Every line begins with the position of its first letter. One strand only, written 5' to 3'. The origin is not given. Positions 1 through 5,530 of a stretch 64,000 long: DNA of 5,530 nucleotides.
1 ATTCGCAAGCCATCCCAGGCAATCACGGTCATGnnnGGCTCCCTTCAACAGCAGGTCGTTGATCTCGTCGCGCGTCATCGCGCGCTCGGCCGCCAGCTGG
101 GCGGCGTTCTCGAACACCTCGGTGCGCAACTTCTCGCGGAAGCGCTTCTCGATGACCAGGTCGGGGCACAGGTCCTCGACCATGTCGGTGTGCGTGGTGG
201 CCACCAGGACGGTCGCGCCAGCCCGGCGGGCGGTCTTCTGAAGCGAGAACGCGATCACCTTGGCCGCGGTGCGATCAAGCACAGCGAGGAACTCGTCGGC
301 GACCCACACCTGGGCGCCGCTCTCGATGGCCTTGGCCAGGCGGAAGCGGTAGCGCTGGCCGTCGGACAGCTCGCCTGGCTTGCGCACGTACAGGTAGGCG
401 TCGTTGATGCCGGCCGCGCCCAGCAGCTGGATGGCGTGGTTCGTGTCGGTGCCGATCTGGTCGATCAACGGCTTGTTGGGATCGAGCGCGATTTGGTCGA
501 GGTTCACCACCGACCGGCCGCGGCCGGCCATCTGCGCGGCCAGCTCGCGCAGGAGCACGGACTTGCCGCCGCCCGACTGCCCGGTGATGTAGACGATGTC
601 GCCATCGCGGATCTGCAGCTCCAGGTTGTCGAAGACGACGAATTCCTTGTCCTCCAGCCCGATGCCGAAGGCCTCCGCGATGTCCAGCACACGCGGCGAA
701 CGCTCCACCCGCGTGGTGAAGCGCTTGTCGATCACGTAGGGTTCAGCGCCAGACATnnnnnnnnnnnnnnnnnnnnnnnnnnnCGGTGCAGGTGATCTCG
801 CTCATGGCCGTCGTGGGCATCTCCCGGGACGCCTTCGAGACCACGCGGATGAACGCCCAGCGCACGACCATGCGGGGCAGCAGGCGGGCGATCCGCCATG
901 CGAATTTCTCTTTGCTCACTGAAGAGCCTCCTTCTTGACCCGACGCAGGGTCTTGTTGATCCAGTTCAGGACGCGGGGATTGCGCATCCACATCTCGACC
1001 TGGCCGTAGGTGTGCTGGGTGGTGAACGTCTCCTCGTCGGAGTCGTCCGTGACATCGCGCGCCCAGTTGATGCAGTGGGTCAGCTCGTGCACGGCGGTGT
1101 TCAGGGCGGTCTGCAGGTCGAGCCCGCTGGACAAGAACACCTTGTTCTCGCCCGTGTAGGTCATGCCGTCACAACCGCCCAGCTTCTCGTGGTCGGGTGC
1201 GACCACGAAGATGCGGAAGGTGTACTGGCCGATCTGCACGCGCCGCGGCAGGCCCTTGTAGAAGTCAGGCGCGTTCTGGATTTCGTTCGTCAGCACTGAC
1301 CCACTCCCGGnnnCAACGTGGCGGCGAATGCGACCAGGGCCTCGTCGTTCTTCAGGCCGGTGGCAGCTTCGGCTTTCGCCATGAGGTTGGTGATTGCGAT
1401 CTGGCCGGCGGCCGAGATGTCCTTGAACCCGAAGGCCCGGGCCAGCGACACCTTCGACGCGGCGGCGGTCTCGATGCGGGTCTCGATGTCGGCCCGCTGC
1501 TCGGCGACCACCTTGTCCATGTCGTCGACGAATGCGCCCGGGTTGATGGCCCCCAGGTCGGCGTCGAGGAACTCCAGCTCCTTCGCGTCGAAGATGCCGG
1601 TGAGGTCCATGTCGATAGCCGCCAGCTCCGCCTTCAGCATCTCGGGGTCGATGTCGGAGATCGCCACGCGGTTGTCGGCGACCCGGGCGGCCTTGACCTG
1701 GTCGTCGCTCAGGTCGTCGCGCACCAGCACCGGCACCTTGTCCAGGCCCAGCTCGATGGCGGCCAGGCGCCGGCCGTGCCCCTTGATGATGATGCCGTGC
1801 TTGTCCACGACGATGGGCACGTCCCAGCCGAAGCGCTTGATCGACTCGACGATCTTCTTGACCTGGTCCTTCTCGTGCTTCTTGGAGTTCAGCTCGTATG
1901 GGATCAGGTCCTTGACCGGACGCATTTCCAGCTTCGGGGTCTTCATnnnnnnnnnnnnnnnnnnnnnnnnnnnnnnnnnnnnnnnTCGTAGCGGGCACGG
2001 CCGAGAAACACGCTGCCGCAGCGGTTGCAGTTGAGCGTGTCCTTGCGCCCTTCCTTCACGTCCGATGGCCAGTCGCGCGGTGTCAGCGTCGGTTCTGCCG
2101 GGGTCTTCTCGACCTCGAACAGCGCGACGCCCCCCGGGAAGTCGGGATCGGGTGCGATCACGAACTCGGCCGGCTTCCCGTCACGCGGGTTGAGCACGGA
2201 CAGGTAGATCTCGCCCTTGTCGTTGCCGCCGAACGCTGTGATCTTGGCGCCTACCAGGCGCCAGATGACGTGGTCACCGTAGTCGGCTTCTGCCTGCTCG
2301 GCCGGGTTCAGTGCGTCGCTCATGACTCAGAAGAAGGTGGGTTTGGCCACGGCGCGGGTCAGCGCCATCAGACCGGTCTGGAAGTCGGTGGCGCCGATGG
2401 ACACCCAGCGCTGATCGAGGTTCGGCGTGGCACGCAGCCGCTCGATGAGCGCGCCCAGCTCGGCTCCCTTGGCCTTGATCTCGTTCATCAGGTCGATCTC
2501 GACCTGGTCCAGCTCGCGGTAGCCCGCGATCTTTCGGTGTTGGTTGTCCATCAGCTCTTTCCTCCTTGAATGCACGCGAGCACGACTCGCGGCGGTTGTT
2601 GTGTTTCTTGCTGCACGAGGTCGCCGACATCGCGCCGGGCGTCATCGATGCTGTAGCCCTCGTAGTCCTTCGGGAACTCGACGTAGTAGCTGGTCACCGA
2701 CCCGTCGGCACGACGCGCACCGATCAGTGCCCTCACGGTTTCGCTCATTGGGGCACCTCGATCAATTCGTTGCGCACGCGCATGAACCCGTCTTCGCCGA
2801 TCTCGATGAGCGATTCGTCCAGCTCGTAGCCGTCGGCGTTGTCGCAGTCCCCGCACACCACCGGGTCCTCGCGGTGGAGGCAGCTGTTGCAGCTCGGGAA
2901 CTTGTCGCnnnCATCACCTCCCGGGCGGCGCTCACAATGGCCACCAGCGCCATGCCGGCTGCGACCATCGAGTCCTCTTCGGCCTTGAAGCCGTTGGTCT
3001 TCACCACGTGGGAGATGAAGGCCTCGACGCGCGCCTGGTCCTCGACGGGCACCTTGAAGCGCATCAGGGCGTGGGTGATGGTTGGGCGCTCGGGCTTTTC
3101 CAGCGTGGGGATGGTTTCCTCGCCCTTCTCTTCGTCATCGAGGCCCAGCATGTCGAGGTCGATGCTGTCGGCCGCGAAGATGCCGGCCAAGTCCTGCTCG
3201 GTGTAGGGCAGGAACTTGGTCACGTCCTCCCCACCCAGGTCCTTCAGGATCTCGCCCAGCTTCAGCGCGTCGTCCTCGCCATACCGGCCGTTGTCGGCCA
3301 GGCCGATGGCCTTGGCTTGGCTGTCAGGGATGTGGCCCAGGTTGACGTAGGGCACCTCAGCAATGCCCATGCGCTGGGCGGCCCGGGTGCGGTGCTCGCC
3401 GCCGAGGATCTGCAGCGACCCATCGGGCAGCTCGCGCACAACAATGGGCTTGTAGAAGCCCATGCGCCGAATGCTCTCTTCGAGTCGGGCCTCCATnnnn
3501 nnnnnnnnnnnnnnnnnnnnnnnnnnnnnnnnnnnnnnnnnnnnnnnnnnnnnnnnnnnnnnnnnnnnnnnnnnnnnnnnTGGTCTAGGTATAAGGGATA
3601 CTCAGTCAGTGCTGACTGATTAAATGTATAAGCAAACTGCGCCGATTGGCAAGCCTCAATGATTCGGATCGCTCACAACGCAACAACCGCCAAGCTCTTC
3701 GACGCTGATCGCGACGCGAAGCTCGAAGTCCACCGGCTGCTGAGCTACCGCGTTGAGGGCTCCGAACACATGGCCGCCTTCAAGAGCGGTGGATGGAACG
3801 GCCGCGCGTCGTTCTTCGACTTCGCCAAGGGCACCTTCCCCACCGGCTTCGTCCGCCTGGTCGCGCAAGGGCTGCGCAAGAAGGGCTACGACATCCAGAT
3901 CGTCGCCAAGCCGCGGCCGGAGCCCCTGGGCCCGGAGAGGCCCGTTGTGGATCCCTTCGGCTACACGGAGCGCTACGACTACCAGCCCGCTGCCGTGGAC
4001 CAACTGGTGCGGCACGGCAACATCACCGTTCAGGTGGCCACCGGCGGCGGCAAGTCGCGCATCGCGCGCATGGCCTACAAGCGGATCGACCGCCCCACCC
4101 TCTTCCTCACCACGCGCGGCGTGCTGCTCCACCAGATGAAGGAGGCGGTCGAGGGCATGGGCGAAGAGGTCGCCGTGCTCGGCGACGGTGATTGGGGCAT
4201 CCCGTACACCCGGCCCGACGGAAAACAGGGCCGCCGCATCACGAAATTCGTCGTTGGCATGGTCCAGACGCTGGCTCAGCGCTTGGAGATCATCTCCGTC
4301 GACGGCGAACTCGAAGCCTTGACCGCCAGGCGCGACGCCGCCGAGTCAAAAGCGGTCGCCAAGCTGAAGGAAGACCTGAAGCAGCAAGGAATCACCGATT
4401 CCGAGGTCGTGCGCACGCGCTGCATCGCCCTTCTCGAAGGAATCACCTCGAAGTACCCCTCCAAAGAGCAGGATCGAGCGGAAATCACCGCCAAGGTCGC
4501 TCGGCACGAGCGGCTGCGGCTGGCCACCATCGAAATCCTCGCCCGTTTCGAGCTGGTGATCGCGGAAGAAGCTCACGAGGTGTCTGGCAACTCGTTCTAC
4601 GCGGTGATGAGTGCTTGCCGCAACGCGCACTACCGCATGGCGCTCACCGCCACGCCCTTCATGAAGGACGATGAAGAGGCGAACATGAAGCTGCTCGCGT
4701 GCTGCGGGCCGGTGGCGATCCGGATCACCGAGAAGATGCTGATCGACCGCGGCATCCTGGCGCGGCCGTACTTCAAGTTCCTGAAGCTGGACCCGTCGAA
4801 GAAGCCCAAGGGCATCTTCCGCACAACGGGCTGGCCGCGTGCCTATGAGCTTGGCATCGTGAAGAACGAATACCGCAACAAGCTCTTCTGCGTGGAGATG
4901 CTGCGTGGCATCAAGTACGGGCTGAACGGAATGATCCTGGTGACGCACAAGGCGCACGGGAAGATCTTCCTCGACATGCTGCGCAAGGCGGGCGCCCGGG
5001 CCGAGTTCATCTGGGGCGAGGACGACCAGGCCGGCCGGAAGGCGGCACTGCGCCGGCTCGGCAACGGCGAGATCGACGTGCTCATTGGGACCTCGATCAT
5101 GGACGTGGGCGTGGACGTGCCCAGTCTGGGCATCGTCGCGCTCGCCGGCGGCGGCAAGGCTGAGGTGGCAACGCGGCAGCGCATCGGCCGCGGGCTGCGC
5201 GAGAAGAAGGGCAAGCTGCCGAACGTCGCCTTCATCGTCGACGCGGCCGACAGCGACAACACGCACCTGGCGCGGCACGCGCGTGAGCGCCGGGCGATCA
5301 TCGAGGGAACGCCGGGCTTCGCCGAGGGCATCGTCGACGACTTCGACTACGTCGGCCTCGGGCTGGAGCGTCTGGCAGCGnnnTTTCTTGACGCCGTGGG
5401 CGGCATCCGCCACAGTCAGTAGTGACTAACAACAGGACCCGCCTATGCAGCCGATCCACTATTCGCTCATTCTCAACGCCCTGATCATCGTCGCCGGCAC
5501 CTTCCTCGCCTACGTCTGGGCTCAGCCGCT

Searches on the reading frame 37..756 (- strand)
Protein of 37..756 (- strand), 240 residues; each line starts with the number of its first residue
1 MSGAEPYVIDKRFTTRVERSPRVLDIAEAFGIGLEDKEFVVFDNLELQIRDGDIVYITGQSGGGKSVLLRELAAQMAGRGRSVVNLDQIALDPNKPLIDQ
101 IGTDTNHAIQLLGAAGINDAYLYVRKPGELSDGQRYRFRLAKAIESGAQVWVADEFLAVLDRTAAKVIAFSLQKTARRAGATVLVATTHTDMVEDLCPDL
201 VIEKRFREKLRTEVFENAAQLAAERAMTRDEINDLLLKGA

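Call 69: search_protein_families(library=pfam, max_evalue=0.01, proteins=[window:37-756:-])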
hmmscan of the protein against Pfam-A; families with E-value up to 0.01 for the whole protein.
window:37-756:- (240 aa): 10 families
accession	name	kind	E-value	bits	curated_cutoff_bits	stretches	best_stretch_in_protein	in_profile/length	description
PF00005.33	ABC_tran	-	9.7e-12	46.1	25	1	43-156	2-135/137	ABC transporter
PF13191.12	AAA_16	-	9.9e-06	26.6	32.6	1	49-122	19-103/167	AAA ATPase domain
PF20720.3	nSTAND3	-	9.3e-05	22.6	27.2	1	51-89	16-54/155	Novel STAND NTPase 3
PF13401.12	AAA_22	-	9.6e-05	23.2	27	1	52-155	5-92/130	AAA domain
PF13481.12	AAA_25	-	0.00013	22.1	27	1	49-85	30-65/195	AAA domain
PF25199.1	nSTAND_NTPase5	-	0.00026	21.3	34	1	47-94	36-84/145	Novel STAND NTPase 5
PF13604.12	AAA_30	-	0.00034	20.9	27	1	53-183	18-119/191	AAA domain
PF01583.26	APS_kinase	-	0.00072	20.1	21.1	1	52-87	2-37/152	Adenylylsulphate kinase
PF06414.18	Zeta_toxin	-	0.0063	16.4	22.3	0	54-88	18-51/199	Zeta toxin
PF13555.12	AAA_29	-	0.0091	16.2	27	0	42-70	12-40/61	P-loop containing region of AAA domain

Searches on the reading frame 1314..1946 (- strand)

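Call 69: search_protein_families(library=pfam, max_evalue=0.01, proteins=[window:1314-1946:-])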
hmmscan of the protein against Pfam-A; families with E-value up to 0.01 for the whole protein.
window:1314-1946:- (211 aa): 1 family
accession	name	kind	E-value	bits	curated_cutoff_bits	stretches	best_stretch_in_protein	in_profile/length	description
PF02195.25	ParB_N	-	1.5e-06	28.6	26.3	1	22-89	20-90/95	ParB N-terminal domain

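Call 114: search_protein_families(library=ncbifam, max_evalue=0.01, proteins=[window:1314-1946:-])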
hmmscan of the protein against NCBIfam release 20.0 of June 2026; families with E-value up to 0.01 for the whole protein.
window:1314-1946:- (211 aa): 3 families
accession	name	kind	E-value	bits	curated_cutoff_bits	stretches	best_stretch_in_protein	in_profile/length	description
TIGR00180.1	parB_part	domain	1.1e-10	41.6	58.45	1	22-92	22-97/186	ParB/RepB/Spo0J family partition protein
TIGR04285.1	nucleoid_noc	exception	0.00059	19.3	315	1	22-85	19-84/255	nucleoid occlusion protein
TIGR03454.1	partition_RepB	equivalog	0.00089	18.7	201.5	1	24-92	83-155/325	plasmid partitioning protein RepB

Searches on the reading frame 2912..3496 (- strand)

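Call 69: search_protein_families(library=pfam, max_evalue=0.01, proteins=[window:2912-3496:-])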
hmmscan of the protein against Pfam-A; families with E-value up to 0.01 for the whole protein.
window:2912-3496:- (195 aa): 1 family
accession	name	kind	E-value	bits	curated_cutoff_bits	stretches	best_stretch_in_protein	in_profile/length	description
PF02195.25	ParB_N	-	8.7e-11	42.2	26.3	1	4-69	29-93/95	ParB N-terminal domain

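Call 114: search_protein_families(library=ncbifam, max_evalue=0.01, proteins=[window:2912-3496:-])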
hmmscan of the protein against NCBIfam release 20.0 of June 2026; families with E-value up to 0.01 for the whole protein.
window:2912-3496:- (195 aa): 4 families
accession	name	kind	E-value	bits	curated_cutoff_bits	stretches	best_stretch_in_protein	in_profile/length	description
TIGR00180.1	parB_part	domain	1.2e-09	38.1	58.45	1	5-70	32-98/186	ParB/RepB/Spo0J family partition protein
TIGR04285.1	nucleoid_noc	exception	2.5e-08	33.6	315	1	5-69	29-91/255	nucleoid occlusion protein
TIGR03734.1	PRTRC_parB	hypoth_equivalog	1.8e-06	26.8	278.6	1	4-69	19-87/555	PRTRC system ParB family protein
TIGR03454.1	partition_RepB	equivalog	0.0084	15.5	201.5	0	3-45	89-133/325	plasmid partitioning protein RepB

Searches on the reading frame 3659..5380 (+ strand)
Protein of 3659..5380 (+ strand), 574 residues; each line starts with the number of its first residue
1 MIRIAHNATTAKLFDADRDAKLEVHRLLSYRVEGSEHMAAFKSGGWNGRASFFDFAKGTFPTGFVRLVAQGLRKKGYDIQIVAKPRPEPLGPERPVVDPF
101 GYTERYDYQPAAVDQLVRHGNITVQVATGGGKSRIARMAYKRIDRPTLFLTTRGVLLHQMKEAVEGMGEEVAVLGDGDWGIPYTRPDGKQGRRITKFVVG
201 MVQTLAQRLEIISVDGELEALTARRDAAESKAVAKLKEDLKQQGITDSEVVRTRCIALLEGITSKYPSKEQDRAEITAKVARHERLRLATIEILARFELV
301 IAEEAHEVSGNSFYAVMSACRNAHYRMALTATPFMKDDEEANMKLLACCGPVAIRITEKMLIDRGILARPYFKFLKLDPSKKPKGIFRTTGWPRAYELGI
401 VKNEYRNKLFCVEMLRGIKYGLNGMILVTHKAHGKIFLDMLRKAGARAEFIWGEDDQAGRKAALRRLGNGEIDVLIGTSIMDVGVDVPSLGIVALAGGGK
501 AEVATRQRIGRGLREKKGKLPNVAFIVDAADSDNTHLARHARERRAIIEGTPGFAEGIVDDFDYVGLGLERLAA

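Call 20: search_protein_families(library=phrogs, max_evalue=0.001, proteins=[window:3659-5380:+])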
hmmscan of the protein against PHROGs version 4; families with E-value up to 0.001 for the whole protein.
window:3659-5380:+ (574 aa): 5 families
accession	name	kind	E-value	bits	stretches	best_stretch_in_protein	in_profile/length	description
phrog_16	-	DNA, RNA and nucleotide metabolism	5e-91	307.4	2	134-543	309-612/986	DNA helicase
phrog_9690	-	DNA, RNA and nucleotide metabolism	4.3e-46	158.3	1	292-547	36-291/306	DNA helicase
phrog_16259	-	DNA, RNA and nucleotide metabolism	3.2e-11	44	1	2-165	4-181/330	DNA helicase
phrog_14619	-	DNA, RNA and nucleotide metabolism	2.4e-06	28.3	1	23-78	28-85/314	DNA helicase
phrog_62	-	DNA, RNA and nucleotide metabolism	4.6e-05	22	1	103-336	695-852/1881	DNA helicase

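Call 23: find_related_loci(query=window:3659-5380:+, collection=viral_contigs, flank=10000)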
Query window:3659-5380:+ (574 aa) in viral_contigs; peptide patterns used: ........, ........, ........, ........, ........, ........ (x = any residue, [..] = any of these).
47 stretches matched a pattern; 44 encode a relative of the query (tblastn E <= 1e-3); 44 distinct loci.
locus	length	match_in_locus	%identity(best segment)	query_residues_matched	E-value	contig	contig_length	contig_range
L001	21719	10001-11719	65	1-574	0e+0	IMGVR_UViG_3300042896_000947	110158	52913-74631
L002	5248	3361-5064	64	1-571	0e+0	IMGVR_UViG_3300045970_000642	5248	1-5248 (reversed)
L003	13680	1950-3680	60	1-574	0e+0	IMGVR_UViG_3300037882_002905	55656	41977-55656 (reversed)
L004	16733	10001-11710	54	2-572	0e+0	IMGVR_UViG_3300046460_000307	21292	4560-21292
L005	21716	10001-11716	53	2-573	0e+0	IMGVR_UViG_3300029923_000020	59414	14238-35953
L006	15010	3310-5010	53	1-572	0e+0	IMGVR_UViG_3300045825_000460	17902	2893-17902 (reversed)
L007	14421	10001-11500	51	1-573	0e+0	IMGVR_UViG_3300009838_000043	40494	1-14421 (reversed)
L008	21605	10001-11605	52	1-574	4e-180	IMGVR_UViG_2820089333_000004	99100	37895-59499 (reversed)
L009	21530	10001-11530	51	2-574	1e-177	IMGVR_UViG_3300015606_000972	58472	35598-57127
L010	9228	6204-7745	50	2-574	3e-177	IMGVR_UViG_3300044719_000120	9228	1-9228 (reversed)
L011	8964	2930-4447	50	2-570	1e-176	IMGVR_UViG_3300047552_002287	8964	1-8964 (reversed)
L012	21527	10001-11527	51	2-569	1e-175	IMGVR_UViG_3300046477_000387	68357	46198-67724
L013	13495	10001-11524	51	2-571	6e-175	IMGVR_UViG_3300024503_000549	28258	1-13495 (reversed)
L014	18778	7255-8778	51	2-571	6e-175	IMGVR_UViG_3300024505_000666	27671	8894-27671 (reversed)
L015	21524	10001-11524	51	2-571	6e-175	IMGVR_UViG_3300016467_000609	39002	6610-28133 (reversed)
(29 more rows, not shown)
